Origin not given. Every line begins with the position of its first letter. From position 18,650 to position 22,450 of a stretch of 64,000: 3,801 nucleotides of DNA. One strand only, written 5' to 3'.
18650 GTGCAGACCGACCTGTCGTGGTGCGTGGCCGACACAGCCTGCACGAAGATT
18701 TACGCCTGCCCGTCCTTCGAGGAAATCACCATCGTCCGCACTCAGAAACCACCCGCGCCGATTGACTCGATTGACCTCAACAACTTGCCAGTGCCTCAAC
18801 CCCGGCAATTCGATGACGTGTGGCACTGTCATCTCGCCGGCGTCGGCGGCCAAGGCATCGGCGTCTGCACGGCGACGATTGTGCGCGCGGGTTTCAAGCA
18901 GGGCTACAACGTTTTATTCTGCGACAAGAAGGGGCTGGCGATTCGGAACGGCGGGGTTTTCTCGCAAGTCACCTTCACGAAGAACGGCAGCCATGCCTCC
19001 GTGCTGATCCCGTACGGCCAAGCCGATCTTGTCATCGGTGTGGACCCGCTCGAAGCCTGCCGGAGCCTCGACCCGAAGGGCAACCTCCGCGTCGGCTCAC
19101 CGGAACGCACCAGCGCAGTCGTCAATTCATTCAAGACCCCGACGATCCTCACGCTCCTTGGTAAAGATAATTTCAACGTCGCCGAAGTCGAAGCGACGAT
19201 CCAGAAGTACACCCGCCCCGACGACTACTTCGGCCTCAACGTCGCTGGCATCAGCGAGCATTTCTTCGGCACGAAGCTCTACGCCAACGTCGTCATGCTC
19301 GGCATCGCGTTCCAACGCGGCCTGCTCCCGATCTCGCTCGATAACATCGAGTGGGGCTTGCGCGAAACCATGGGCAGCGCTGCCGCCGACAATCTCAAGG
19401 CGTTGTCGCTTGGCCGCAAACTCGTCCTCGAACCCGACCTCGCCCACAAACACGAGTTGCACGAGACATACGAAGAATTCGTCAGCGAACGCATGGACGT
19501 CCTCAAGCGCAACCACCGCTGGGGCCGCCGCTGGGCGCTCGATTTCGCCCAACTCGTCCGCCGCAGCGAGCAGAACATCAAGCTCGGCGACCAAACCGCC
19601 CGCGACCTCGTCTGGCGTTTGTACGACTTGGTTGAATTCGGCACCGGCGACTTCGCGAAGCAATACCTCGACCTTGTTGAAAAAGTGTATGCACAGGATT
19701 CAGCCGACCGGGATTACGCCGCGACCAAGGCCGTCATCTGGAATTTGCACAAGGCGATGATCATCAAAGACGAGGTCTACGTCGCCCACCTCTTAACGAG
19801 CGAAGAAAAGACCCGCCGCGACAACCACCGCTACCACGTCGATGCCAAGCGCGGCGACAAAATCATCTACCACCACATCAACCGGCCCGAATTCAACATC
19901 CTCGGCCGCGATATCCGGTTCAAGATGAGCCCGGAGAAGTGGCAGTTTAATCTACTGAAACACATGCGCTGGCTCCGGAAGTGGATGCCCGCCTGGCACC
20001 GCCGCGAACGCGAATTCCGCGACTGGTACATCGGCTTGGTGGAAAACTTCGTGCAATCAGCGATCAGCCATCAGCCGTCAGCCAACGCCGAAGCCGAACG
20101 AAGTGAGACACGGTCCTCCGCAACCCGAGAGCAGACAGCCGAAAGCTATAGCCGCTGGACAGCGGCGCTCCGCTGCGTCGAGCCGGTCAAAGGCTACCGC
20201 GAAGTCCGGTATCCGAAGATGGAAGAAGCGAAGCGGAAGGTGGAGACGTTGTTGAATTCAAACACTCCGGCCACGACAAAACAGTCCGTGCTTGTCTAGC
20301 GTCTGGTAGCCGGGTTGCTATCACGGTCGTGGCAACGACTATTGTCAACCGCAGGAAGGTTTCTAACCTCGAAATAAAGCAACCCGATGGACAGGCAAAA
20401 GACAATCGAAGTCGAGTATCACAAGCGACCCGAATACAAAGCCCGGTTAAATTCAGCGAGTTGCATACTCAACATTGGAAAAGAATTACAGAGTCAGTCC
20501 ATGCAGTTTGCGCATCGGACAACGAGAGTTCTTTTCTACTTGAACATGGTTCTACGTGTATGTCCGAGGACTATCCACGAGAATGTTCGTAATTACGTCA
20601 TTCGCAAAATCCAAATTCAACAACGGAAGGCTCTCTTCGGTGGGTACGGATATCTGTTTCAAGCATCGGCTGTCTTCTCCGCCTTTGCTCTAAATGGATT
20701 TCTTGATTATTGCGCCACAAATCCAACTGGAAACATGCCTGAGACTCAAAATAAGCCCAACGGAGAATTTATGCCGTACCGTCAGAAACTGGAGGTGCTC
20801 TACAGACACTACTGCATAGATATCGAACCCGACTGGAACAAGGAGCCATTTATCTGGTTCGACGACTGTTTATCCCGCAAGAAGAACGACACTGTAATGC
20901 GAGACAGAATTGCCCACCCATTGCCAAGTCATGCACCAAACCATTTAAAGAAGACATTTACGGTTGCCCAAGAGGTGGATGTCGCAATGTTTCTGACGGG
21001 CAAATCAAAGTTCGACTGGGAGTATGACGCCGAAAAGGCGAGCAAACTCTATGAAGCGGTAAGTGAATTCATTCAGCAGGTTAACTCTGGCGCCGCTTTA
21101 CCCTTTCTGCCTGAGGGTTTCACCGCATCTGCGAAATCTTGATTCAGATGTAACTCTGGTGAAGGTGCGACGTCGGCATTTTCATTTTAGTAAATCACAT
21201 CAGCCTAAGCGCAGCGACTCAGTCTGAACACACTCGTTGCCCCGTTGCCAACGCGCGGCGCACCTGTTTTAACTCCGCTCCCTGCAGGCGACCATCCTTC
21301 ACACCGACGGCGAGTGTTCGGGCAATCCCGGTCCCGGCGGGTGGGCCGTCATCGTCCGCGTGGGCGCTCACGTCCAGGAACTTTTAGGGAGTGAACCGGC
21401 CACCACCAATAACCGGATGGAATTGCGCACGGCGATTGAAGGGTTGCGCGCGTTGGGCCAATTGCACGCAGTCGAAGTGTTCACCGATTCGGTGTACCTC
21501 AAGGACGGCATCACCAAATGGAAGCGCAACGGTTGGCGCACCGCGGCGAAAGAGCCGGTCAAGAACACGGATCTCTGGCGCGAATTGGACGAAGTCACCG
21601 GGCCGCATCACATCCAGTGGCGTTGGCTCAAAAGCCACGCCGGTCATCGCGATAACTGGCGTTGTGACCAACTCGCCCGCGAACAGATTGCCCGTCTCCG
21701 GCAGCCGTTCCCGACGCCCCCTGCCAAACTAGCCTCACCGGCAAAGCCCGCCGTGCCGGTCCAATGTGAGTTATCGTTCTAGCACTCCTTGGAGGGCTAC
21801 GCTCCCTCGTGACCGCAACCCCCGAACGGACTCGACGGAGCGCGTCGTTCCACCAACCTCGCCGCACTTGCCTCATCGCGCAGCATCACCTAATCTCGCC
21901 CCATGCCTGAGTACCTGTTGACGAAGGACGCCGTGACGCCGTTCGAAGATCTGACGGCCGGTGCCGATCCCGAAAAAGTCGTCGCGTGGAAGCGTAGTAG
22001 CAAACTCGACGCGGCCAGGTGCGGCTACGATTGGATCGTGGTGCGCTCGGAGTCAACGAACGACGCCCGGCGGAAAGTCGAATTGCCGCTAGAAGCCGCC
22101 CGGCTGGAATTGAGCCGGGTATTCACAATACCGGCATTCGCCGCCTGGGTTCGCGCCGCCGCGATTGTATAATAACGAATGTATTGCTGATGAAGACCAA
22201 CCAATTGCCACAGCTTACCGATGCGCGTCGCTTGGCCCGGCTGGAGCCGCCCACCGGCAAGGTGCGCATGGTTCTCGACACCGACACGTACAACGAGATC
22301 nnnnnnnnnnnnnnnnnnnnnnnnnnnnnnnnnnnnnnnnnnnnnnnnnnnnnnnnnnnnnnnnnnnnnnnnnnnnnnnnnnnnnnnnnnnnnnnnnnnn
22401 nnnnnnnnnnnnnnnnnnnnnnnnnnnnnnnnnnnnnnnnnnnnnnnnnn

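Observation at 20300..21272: AT-richer islet with an orphan ORF abutting the 5' end of rnhA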

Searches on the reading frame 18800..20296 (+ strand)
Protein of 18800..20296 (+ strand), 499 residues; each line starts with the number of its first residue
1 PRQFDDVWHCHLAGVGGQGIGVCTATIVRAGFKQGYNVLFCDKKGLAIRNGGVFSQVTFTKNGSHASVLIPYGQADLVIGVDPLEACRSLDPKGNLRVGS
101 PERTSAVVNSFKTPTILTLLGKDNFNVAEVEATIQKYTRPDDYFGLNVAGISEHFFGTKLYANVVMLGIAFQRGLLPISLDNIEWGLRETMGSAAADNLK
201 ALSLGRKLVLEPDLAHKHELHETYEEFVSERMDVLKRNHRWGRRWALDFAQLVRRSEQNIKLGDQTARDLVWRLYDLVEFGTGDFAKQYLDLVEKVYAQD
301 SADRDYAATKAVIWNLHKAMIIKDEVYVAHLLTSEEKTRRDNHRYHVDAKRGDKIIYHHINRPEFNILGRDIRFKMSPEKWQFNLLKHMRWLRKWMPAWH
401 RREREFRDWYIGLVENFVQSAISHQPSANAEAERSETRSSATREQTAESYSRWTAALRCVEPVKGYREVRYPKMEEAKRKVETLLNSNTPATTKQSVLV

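Call 17: find_related_loci(query=window:18800-20296:+, collection=genome_contigs, flank=10000)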
Query window:18800-20296:+ (499 aa) in genome_contigs; peptide patterns used: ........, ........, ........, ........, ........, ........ (x = any residue, [..] = any of these).
57 stretches matched a pattern; 41 encode a relative of the query (tblastn E <= 1e-3); 41 distinct loci.
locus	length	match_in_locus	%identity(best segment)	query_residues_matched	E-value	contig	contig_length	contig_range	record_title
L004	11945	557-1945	84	1-491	0e+0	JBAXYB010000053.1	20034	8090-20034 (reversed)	MAG: Verrucomicrobiota bacterium isolate ELA754 MAG754_53, whole genome shotgun sequence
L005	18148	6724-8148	78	1-499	0e+0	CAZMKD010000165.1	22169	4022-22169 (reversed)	MAG TPA_asm: uncultured Verrucomicrobiota bacterium isolate binchicken_co165_124 genome assembly, contig: k141_2108588,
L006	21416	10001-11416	76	2-497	0e+0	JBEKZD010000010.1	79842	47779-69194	MAG: Verrucomicrobiia bacterium isolate SPRUCE 690 SPRUCE_690_10, whole genome shotgun sequence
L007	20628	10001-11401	74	1-491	0e+0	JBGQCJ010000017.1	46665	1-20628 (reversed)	MAG: Verrucomicrobiia bacterium isolate OBJ2_061818_110_42 k141_929136_length_46665_cov_13.0000, whole genome shotgun se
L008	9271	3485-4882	74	1-493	0e+0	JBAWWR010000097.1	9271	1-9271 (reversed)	MAG: Verrucomicrobiota bacterium isolate ELA042 MAG042_97, whole genome shotgun sequence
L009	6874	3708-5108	74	2-492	0e+0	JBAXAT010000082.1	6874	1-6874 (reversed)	MAG: Verrucomicrobiota bacterium isolate ELA148 MAG148_82, whole genome shotgun sequence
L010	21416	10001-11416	72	4-499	0e+0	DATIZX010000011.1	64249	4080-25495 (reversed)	MAG TPA_asm: Verrucomicrobiia bacterium isolate SMAG_U15312 k141_2430674, whole genome shotgun sequence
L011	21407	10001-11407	72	4-493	0e+0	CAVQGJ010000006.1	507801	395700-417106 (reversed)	MAG: uncultured Verrucomicrobiae bacterium isolate MFD05512.bin.2.136 genome assembly, contig: contig_22410, whole genom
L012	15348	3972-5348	73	4-486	0e+0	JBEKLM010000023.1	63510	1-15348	MAG: Verrucomicrobiia bacterium isolate SPRUCE 370 SPRUCE_370_23, whole genome shotgun sequence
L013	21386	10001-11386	73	4-489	0e+0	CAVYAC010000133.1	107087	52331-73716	MAG: uncultured Verrucomicrobiae bacterium isolate MFD01223.bin.2.30 genome assembly, contig: contig_89533, whole genome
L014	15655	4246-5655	72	3-493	0e+0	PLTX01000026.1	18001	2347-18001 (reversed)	MAG: Verrucomicrobia bacterium isolate bog_1451 73.20120700_S1D.122_contig_76073, whole genome shotgun sequence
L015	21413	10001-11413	71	4-497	0e+0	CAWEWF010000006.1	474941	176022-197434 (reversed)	MAG: uncultured Verrucomicrobiae bacterium isolate MFD03346.bin.1.96 genome assembly, contig: contig_18691, whole genome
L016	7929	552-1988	70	1-499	0e+0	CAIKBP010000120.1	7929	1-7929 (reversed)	MAG: uncultured Verrucomicrobia bacterium isolate AlinenSediments_bin-1706 genome assembly, contig: bin-1706:120/186, wh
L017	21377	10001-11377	72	4-486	0e+0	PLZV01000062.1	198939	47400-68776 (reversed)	MAG: Verrucomicrobia bacterium isolate palsa_1439 73.20120700_P3D.107_contig_6106, whole genome shotgun sequence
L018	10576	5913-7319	72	4-493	0e+0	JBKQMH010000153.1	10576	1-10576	MAG: Verrucomicrobiia bacterium isolate CRr3G3H3I__bin_98 CRr3G3H3I_000000232636, whole genome shotgun sequence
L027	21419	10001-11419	74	1-497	0e+0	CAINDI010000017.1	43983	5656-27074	MAG: uncultured Verrucomicrobia bacterium isolate Kiruna2_bin-0915 genome assembly, contig: bin-0915:017/177, whole geno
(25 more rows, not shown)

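Call 63: search_protein_families(library=pfam, proteins=[L005:8262-9323:+, L007:11479-13116:+, L006:11493-14510:+, L008:4981-6180:+, L027:11444-12388:+], max_evalue=0.001)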
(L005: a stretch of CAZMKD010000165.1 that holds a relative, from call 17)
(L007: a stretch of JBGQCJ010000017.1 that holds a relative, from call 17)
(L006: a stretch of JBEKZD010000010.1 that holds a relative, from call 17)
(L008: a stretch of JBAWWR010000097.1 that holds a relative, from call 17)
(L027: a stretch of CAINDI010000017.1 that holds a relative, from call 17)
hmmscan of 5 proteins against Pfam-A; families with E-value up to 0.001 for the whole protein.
L005:8262-9323:+ (354 aa): 1 family
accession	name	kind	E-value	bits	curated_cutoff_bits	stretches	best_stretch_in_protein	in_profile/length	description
PF02265.22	S1-P1_nuclease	-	1.4e-39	136.9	29.5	1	36-280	1-257/258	S1/P1 Nuclease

L007:11479-13116:+ (546 aa): 2 families
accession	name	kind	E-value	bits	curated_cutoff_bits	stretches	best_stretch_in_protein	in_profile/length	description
PF24603.1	TPR_30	-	0.00028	21.7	29.7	0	261-317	16-73/100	Tetratricopeptide repeat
PF07719.23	TPR_2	-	0.00071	20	27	0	351-379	3-31/34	Tetratricopeptide repeat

L006:11493-14510:+ (1006 aa): 3 families
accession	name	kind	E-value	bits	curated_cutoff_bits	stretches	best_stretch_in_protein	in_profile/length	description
PF13646.12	HEAT_2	-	1e-12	48.6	27.7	1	840-884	14-58/88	HEAT repeats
PF02985.28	HEAT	-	4.7e-08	33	23.5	0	912-938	2-28/31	HEAT repeat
PF13513.12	HEAT_EZ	-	0.00045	21.1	27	0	863-883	34-54/55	HEAT-like repeat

L008:4981-6180:+ (400 aa): 3 families
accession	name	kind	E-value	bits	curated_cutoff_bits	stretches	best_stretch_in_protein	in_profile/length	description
PF13360.13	PQQ_2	-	1.7e-32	113.4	27.6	2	81-324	4-233/233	Outer membrane protein assembly factor BamB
PF13570.13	Beta-prop_ACSF4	-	4e-13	49.9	133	1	80-395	29-328/329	Beta-alanine-activating enzyme, beta-propeller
PF01011.28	PQQ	-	5.9e-07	29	26.7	0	159-215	538-593/595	Glucose/ethanol/alcohol dehydrogenase, beta-propeller domain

L027:11444-12388:+ (315 aa): 2 families
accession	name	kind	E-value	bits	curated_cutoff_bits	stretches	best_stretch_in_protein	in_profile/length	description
PF01891.21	CbiM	-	1.5e-62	211.5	23.1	1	2-205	1-205/205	Cobalt uptake substrate-specific transmembrane region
PF13190.11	PDGLE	-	9e-10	38.7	27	1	221-304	3-100/102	PDGLE domain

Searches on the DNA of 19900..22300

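Call 41: search_rna_families(source=window, start=19900, end=22300, threshold=evalue, max_evalue=1)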
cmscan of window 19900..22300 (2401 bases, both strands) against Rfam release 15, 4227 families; matches with E-value up to 1: 0.
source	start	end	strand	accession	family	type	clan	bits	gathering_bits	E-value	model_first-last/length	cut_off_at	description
